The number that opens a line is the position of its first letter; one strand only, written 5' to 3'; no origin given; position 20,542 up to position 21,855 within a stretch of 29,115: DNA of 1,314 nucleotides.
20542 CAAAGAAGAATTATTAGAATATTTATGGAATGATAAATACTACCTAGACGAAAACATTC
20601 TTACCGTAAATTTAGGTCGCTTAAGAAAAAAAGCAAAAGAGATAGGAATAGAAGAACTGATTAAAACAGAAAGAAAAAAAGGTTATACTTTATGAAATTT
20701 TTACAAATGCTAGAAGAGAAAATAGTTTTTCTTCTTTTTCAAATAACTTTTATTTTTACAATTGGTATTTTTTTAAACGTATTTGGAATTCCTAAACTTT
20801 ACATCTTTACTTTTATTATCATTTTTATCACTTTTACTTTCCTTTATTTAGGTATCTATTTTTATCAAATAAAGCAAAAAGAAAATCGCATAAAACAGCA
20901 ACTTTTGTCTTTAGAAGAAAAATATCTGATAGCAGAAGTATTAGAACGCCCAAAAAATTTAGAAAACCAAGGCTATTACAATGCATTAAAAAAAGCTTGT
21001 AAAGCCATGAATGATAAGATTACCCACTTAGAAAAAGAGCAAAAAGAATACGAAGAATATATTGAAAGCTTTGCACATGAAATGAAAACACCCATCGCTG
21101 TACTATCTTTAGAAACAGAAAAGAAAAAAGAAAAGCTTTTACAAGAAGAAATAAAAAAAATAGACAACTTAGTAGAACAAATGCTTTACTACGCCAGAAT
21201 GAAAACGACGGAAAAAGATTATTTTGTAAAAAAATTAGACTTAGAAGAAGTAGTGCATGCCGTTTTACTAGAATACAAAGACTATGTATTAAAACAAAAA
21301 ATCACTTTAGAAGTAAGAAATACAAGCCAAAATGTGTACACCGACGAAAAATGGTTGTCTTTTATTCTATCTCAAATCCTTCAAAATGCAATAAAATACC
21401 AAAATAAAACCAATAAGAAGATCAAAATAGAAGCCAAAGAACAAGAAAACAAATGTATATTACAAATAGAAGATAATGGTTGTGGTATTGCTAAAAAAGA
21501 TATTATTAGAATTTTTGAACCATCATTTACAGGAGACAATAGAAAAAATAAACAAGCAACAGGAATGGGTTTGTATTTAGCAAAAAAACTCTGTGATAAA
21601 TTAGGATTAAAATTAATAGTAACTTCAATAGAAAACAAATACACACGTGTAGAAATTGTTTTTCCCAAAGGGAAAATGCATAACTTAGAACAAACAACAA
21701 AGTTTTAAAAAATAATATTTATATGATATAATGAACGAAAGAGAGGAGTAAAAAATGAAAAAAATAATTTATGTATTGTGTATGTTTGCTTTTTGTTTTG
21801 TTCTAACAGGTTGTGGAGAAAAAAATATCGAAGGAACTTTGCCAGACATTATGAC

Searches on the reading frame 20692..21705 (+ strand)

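Call 58: search_protein_families(library=pfam, proteins=[window:20692-21705:+], max_evalue=0.00001)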
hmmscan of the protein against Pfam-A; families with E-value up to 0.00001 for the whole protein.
window:20692-21705:+ (338 aa): 2 families
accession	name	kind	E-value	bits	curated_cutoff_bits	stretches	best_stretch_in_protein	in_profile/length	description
PF02518.31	HATPase_c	-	5.4e-22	78.8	26.4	1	218-326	2-109/111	Histidine kinase-, DNA gyrase B-, and HSP90-like ATPase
PF14501.12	HATPase_c_5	-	4.1e-06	27.1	22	1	222-324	6-101/102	GHKL domain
